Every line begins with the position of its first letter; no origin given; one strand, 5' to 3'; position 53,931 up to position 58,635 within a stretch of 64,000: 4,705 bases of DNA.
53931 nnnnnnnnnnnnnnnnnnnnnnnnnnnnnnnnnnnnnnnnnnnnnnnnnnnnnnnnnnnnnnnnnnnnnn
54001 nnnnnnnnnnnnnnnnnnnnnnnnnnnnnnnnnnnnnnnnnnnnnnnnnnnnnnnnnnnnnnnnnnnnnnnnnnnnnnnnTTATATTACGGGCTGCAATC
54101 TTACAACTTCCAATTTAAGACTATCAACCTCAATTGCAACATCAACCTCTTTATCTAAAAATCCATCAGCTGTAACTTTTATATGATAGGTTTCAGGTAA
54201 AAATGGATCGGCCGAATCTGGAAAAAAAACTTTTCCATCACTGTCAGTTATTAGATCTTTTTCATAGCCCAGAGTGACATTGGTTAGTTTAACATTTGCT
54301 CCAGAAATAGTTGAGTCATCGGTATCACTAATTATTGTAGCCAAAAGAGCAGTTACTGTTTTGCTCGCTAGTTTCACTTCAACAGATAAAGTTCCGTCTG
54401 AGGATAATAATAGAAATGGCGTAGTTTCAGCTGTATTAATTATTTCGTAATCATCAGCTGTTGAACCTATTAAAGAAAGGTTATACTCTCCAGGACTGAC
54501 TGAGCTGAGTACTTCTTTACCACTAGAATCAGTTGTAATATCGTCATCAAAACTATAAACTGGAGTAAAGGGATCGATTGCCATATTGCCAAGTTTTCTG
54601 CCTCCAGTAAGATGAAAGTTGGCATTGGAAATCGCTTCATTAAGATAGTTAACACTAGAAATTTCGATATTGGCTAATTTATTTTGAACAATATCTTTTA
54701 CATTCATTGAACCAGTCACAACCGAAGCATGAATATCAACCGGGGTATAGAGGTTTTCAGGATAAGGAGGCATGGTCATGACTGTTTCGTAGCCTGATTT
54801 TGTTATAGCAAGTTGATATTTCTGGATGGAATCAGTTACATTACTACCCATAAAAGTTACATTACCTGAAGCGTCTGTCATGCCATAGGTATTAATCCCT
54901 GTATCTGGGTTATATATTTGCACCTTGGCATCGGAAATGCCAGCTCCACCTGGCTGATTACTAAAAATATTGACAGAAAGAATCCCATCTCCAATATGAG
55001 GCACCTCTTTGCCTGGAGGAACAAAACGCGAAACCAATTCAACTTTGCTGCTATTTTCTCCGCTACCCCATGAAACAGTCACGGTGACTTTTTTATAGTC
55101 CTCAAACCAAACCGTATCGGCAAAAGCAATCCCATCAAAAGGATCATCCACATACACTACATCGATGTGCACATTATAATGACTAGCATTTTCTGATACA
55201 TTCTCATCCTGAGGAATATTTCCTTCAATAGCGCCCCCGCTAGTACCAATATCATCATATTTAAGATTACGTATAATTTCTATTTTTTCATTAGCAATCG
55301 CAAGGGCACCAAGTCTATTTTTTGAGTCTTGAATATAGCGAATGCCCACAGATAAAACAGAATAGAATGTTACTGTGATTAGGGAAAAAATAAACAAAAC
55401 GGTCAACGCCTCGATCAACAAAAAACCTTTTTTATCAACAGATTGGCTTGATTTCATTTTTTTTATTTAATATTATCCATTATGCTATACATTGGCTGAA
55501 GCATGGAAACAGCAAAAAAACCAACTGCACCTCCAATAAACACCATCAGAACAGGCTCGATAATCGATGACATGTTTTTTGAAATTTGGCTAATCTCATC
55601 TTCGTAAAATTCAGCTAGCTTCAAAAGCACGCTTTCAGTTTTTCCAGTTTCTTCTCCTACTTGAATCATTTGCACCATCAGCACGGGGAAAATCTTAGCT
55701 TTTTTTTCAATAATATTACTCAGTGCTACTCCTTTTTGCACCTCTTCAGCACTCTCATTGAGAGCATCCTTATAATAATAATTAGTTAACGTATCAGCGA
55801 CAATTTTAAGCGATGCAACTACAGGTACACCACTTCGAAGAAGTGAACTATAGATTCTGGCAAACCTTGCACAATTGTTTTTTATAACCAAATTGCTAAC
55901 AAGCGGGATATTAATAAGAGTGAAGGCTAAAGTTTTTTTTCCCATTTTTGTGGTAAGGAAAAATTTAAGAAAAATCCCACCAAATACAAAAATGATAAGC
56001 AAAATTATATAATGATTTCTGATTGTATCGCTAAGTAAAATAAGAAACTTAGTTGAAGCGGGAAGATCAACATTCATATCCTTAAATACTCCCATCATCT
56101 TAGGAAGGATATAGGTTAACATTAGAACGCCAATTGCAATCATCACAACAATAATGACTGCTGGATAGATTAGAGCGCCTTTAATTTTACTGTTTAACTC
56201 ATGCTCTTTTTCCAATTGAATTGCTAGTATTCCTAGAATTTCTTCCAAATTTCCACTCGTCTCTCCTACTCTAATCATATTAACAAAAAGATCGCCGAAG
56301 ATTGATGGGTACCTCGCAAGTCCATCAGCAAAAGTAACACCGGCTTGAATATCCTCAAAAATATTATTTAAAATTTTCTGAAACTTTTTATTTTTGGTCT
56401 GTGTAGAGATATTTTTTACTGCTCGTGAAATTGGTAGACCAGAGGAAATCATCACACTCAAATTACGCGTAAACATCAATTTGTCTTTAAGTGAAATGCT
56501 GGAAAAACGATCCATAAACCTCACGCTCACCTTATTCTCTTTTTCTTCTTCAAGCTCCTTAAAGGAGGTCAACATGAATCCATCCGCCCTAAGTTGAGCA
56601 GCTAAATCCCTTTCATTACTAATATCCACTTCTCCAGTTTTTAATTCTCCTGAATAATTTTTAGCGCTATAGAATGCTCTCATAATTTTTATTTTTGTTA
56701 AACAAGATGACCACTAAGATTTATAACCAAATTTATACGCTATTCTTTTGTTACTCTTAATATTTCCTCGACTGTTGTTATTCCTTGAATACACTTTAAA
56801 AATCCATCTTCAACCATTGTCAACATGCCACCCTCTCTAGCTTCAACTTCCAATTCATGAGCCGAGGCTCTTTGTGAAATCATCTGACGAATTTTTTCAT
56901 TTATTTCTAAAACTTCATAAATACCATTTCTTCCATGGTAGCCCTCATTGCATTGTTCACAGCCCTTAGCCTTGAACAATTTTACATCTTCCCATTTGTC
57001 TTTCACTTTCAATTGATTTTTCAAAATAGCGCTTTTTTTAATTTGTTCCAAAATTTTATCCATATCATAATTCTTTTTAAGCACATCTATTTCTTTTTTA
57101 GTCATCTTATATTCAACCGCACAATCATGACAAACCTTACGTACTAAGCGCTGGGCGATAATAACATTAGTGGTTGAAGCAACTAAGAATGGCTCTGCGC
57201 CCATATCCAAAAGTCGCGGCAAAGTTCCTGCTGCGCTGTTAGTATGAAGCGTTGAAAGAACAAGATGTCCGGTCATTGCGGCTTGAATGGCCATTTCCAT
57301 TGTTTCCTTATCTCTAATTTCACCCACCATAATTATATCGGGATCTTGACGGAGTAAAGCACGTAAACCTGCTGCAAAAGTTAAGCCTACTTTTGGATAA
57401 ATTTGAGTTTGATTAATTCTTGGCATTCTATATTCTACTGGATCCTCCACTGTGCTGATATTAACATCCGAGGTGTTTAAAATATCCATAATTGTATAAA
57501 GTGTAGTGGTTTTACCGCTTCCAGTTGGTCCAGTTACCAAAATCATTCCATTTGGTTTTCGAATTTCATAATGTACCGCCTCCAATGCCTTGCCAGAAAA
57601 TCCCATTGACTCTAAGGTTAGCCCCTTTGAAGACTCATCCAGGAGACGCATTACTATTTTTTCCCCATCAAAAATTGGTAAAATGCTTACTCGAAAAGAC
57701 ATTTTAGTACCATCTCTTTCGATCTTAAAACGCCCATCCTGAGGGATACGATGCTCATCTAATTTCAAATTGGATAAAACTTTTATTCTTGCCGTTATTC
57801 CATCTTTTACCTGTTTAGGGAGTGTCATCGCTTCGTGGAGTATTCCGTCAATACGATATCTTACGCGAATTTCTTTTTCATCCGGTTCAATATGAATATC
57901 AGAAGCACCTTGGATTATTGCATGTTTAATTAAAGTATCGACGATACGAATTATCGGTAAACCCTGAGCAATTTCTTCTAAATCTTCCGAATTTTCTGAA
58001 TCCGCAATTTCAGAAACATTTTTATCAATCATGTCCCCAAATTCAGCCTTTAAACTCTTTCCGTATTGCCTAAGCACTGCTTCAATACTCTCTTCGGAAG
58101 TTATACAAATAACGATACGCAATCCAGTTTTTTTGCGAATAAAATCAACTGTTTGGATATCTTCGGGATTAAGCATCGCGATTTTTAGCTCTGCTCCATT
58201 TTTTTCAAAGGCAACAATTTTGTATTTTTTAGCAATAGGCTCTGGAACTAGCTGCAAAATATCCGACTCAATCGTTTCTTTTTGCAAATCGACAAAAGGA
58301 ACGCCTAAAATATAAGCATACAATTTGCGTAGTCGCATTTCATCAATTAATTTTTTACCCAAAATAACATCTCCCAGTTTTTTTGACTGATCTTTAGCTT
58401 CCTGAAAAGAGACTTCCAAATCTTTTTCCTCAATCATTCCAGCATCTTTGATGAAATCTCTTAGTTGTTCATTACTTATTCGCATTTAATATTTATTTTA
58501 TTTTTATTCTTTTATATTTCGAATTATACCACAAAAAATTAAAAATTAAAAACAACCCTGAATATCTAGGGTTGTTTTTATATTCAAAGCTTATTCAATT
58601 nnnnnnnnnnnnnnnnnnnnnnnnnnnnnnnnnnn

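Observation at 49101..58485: Second, pilin-less pilus/T2SS-like cluster with a PilM-PilN fusion: candidate competence or secretion pseudopilus distinct from the main T4aP operon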

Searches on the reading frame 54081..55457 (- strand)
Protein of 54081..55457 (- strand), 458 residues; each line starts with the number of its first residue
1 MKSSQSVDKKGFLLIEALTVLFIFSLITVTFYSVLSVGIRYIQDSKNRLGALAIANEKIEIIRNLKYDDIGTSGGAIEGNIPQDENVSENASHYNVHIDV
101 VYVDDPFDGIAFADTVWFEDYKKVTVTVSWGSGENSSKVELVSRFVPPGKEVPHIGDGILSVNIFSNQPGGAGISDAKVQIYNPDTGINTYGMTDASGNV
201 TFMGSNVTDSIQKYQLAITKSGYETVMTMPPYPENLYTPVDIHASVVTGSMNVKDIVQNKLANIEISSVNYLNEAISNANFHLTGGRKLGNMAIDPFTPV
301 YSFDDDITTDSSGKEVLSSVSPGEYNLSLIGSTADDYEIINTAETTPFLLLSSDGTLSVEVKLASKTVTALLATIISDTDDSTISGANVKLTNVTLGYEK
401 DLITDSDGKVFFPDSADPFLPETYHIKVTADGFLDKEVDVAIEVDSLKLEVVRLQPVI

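Call 5: search_protein_families(library=pfam, proteins=[window:54081-55457:-], max_evalue=0.1)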
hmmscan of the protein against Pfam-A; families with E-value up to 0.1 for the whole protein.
window:54081-55457:- (458 aa): 4 families
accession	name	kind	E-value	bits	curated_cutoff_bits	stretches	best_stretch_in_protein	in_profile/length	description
PF13620.12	CarboxypepD_reg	-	3.4e-17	63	32.3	2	376-445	6-72/82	Carboxypeptidase regulatory-like domain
PF17802.7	SpaA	-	1.2e-05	25.8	23.1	0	264-328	3-57/91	Prealbumin-like fold domain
PF17210.9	SdrD_B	-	0.00042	20.9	29.7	0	169-220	19-66/112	SdrD B-like domain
PF07550.17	Shr-like_HID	-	0.07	14.1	22.3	0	400-442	40-81/82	Heme-binding protein Shr-like, Hb-interacting domain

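Call 6: search_protein_families(library=ncbifam, proteins=[window:54081-55457:-], max_evalue=0.1)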
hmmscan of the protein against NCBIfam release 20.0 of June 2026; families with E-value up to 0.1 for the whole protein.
window:54081-55457:- (458 aa): 5 families
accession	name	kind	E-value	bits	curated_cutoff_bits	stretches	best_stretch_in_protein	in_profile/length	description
NF041013.1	T4P_ComGE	equivalog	9.3e-06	25.7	49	1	9-60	3-54/83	competence type IV pilus minor pilin ComGE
NF041002.1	pilin_ComGF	equivalog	0.0026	18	80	1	9-47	1-39/139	competence type IV pilus minor pilin ComGF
NF040982.1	ComGD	equivalog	0.0058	17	70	1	9-41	1-33/139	competence type IV pilus minor pilin ComGD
TIGR02523.1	type_IV_pilV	equivalog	0.039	14.5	52.2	0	10-64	2-56/139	type IV pilus modification protein PilV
TIGR01601.1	PYST-C1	paralog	0.07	13.6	54.75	0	23-83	5-65/82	Plasmodium yoelii subtelomeric domain PYST-C1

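Call 31: find_homologous_proteins(query=window:54081-55457:-)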
Query window:54081-55457:- (458 aa): 241 proteins with E <= 0.001 among 8000 candidates; the best 120 are listed.
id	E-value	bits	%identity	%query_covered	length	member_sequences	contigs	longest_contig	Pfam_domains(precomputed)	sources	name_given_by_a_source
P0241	3.3e-294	993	100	100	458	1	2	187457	PF17802.8,PF13620.13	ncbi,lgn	ncbi:MAG: carboxypeptidase-like regulatory domain-containing protein [Candidatus Moraniibacteriota b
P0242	2.7e-293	990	100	100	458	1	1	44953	PF17802.8,PF13620.13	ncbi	ncbi:MAG: carboxypeptidase-like regulatory domain-containing protein [Candidatus Moraniibacteriota b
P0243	4.4e-260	881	88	99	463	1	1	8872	PF13620.13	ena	-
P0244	1.5e-247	840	83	100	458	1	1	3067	PF17802.8,PF13620.13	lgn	-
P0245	5.1e-204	696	71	97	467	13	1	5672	PF13620.13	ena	-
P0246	9.3e-200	682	68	98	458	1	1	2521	PF17802.8,PF13620.13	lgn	-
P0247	9.5e-197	672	67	99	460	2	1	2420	PF17802.8,PF13620.13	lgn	-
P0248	3.3e-195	667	68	97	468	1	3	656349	PF13620.13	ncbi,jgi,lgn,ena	ncbi:MAG: carboxypeptidase-like regulatory domain-containing protein [Parcubacteria group bacterium]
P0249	3.6e-195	667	67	98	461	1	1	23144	PF17802.8,PF13620.13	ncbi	ncbi:MAG: carboxypeptidase-like regulatory domain-containing protein [Candidatus Moraniibacteriota b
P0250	1.7e-194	665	66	97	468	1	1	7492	PF13620.13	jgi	jgi:hypothetical protein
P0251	6.4e-194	663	68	97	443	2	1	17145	PF13620.13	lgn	-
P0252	1.7e-192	658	65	97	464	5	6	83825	PF17802.8,PF13620.13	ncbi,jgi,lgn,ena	jgi:hypothetical protein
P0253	1.9e-192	658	67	98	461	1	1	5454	PF13620.13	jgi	jgi:hypothetical protein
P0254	1.7e-188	645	65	97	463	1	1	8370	PF13620.13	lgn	-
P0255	2.1e-188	645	66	97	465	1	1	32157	PF17802.8,PF13620.13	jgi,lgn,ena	-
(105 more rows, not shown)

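Call 41: predict_structure(alignment_id=A2)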
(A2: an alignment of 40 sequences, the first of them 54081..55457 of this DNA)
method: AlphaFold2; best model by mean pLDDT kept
length: 458 residues; sequences in the alignment: 40
mean_pLDDT: 84.5   pTM: 0.60
mean pLDDT of the five models: 84.5, 84.2, 83.8, 79.7, 77.9
residues with pLDDT >= 90: 216; 70-90: 191; 50-70: 25; < 50: 26
segments of 3 or more residues with pLDDT < 50: 1-8, 109-118, 150-156
pLDDT, mean of each block of 10 residues (from residue 1): 46 78 89 79 81 83 80 77 84 85 60 49 85 73 68 52 87 90 86 87 74 91 94 89 79 88 95 93 95 90 95 94 94 93 85 89 93 94 94 92 91 87 96 95 94 92
secondary structure, 60 per line:
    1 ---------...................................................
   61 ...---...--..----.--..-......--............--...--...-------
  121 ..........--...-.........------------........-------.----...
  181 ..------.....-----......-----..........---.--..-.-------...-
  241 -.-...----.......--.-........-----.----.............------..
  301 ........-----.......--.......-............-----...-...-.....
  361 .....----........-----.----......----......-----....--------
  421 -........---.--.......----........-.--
elements in order: H10-63 E84-89 E92-103 E121-130 E137-145 E158-165 E178-182 E189-193 E199-204 E210-219 E237-239 E244-246 E251-257 E262-269 E280-292 E299-308 E314-320 E323-329 H331-336 E337-342 E348-350 E356-365 E370-377 E388-393 E398-403 E409-412 E422-429 E436-442 E447-454

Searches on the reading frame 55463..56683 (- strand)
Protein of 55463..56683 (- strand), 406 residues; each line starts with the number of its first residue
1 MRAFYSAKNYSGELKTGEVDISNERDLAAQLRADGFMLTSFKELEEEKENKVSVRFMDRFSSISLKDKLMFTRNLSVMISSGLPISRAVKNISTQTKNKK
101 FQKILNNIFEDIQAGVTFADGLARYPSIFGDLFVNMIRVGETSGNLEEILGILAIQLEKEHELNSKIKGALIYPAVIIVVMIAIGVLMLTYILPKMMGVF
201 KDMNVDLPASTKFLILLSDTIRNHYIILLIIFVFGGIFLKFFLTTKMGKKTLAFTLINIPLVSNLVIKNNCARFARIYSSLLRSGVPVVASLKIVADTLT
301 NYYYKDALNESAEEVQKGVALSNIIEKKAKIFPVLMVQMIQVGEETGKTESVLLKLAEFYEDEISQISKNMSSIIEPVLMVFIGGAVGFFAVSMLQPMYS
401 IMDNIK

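Call 5: search_protein_families(library=pfam, proteins=[window:55463-56683:-], max_evalue=0.1)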
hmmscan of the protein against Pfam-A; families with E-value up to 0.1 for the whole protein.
window:55463-56683:- (406 aa): 2 families
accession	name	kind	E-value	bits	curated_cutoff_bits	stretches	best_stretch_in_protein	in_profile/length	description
PF00482.28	T2SSF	-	1.4e-60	203.2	25.2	2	71-194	1-125/125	Type II secretion system (T2SS), protein F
PF25642.1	DUF7944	-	0.089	13.8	27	0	69-110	23-65/82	Domain of unknown function (DUF7944)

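Call 6: search_protein_families(library=ncbifam, proteins=[window:55463-56683:-], max_evalue=0.1)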
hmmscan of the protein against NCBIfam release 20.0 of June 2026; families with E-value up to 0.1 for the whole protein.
window:55463-56683:- (406 aa): 8 families
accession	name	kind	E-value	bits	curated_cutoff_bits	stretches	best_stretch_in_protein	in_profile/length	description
TIGR02120.1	GspF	equivalog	2.7e-95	320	424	1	5-404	3-400/401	type II secretion system inner membrane protein GspF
NF052606.1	T4PiliAsmPilCMyx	equivalog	1.3e-89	301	700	1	5-406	24-419/419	type IV pilus assembly protein PilC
NF052607.1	T4PiliAsmPilCThrm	equivalog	1.7e-85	287.6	700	1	5-404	6-403/406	type IV pilus assembly protein PilC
NF007861.0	PRK10573.1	equivalog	2e-74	251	401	1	11-404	15-397/401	protein transport protein HofC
NF047826.1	T3SSXpsF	equivalog_domain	4.7e-69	233.1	650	1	5-405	6-404/405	type II secretion system protein XpsF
NF041012.2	T4P_ComGB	equivalog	1e-46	159.8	240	2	67-403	2-332/332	competence type IV pilus assembly protein ComGB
TIGR00497.1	hsdM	equivalog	0.0068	15.2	242.75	1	56-150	62-157/515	type I restriction-modification system subunit M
NF004469.0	PRK05800.1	equivalog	0.046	13.4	161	1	319-386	99-166/173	bifunctional adenosylcobinamide kinase/adenosylcobinamide-phosphate guanylyltransferase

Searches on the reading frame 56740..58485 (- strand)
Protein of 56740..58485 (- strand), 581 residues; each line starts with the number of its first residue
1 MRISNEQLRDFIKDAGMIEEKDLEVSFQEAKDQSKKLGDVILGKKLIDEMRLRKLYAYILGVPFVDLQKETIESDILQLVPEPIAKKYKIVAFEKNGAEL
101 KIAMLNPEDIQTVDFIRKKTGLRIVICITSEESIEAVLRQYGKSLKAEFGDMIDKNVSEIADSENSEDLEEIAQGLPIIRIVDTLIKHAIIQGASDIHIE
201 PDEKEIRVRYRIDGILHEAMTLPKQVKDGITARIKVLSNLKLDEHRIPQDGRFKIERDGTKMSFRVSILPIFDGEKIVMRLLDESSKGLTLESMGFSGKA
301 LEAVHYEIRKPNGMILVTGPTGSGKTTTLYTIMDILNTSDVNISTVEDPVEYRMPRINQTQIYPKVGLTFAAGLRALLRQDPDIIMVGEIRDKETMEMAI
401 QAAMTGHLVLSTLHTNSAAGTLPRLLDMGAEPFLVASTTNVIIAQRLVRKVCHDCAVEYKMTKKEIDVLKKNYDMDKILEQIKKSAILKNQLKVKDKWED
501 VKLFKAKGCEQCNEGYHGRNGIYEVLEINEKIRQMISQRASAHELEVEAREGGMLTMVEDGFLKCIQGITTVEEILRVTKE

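Call 5: search_protein_families(library=pfam, proteins=[window:56740-58485:-], max_evalue=0.1)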
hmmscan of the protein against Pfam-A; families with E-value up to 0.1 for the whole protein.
window:56740-58485:- (581 aa): 23 families
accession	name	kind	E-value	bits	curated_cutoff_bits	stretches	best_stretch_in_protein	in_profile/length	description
PF00437.27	T2SSE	-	2.2e-132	441.6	24.9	1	176-577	6-370/370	Type II/IV secretion system protein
PF05157.20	MshEN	-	1.1e-15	57.8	23.1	1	60-144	1-86/90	MshEN domain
PF13401.12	AAA_22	-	0.0001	23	27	1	310-376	3-64/130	AAA domain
PF13191.12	AAA_16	-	0.00025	22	32.6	1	301-409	12-113/167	AAA ATPase domain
PF25199.1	nSTAND_NTPase5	-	0.00079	19.7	34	1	307-349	36-79/145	Novel STAND NTPase 5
PF13555.12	AAA_29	-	0.0012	19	27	1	310-337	20-47/61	P-loop containing region of AAA domain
PF13245.12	AAA_19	-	0.0019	18.8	25.1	1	311-340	10-39/134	AAA domain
PF03266.21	NTPase_1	-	0.0023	18.3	23.9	1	315-344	2-31/168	NTPase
PF13604.12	AAA_30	-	0.0046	17.1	27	1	302-342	8-48/191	AAA domain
PF04851.21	ResIII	-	0.0063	16.9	22.5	1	299-339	10-50/164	Type III restriction enzyme, res subunit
PF13173.12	AAA_14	-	0.007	16.8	27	1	313-421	3-102/129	AAA domain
PF00005.33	ABC_tran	-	0.0077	17.3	25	1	311-350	10-49/137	ABC transporter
PF00485.24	PRK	-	0.01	16.1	22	1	315-357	2-44/196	Phosphoribulokinase / Uridine kinase family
PF20720.3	nSTAND3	-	0.012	15.8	27.2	1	307-346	12-51/155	Novel STAND NTPase 3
PF03215.21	Rad17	-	0.017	15.5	23.8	1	300-356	34-86/186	Rad17 P-loop domain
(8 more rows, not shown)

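Call 6: search_protein_families(library=ncbifam, proteins=[window:56740-58485:-], max_evalue=0.1)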
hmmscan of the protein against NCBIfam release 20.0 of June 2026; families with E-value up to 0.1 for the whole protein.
window:56740-58485:- (581 aa): 52 families (the best 25 are shown)
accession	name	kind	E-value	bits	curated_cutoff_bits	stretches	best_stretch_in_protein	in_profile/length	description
TIGR02538.1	type_IV_pilB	equivalog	3.4e-177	590.5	675.65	1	10-580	4-563/564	type IV-A pilus assembly ATPase PilB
TIGR02533.1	type_II_gspE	equivalog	4.5e-164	546.7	630.25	1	81-579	5-486/486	type II secretion system ATPase GspE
NF007755.0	PRK10436.1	equivalog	1.4e-144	482.3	617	1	84-579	13-459/465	type II secretion system protein GspE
NF053534.1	T4PilAsmATPsTfpB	equivalog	2.1e-130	435.9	850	1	46-579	62-582/584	type IV pilus assembly ATPase TfpB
NF041000.1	ATPase_ComGA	equivalog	1.2e-74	250.7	300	1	184-449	2-266/267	competence type IV pilus ATPase ComGA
TIGR01420.1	pilT_fam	subfamily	7.4e-53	180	319.1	1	183-484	3-307/343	PilT/PilU family type 4a pilus ATPase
TIGR02525.1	plasmid_TraJ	equivalog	8.5e-28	97.4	368.3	1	290-430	131-274/372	plasmid transfer ATPase TraJ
TIGR02524.1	dot_icm_DotB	equivalog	1.5e-24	86.9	463.3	1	308-494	130-333/358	Dot/Icm type IV secretion system ATPase DotB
NF058587.1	archaellum_moto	equivalog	1.3e-19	70.4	550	1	314-450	277-419/527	archaellum flagellar ATPase motor FlaI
TIGR02782.1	TrbB_P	equivalog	3.1e-15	56.3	304.55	1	314-432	138-259/303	P-type conjugative transfer ATPase TrbB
TIGR02788.1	VirB11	equivalog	4.1e-15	55.6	249.95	1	314-431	146-268/308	P-type DNA transfer ATPase VirB11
NF010469.0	PRK13894.1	subfamily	1.7e-13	50.6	508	1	312-426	149-265/320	conjugal transfer ATPase TrbB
TIGR03819.1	heli_sec_ATPase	hypoth_equivalog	2.7e-13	49.8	373.15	1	230-439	99-311/340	TadA family conjugal transfer-associated ATPase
NF053672.1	bindosome_BasE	exception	2.8e-12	46.1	1000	1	314-428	272-391/512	bindosome assembly system ATPase subunit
NF008411.1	PRK11234.1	equivalog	1.5e-11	43.4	1170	1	10-172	486-650/723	cyclic di-3',5'-guanylate-activated glycosyltransferase NfrB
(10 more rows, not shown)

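Call 71: search_solved_structures(query=window:56740-58485:-, max_evalue=1e-20)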
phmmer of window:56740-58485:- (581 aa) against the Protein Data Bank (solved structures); distinct sequences matched with E-value up to 1e-20: 23.
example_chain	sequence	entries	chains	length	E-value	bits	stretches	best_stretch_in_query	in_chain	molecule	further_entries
5tsg_B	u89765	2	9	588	3.4e-133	448.3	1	21-457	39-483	Type IV pilus biogenesis ATPase PilB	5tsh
6olj_C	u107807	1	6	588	3.9e-133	448.1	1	21-457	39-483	Type IV pilus biogenesis ATPase PilB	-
5zfr_A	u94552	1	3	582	2.3e-131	442.3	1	28-579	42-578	Type IV pilus biogenesis ATPase PilB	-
3jc8_Ba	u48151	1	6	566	2.6e-131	442.1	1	15-577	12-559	Type IV-A pilus assembly ATPase PilB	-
6f8l_G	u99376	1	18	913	4.2e-120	405.1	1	8-579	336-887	Type IV pilus assembly protein PilF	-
4pht_A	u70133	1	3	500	5.6e-109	368.4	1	155-581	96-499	General secretory pathway protein E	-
4kss_A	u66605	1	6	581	8e-107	361.3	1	165-581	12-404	Type II secretion system protein E, hemolysin-coregulated protein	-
4ksr_A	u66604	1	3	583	8.1e-107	361.2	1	165-581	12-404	Type II secretion system protein E, Hemolysin-coregulated protein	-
1p9r_A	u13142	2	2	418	9.3e-106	357.7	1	163-465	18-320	General secretion pathway protein E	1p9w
5oiu_A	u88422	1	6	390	2e-101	343.4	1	180-462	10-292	Type IV pilus assembly protein PilF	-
5it5_F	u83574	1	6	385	2.2e-101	343.3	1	181-579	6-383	ATP binding motif-containing protein PilF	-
6ejf_A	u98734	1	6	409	2.9e-101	342.9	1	181-579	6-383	Type IV pilus assembly protein PilF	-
3jvu_A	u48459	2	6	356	2.9e-36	128.4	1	185-451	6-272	Twitching mobility protein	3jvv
5fl3_A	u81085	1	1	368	5e-36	127.6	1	185-429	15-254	PILI RETRACTION PROTEIN PILT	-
2ewv_A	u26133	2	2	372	6.8e-36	127.2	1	180-459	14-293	twitching motility protein PilT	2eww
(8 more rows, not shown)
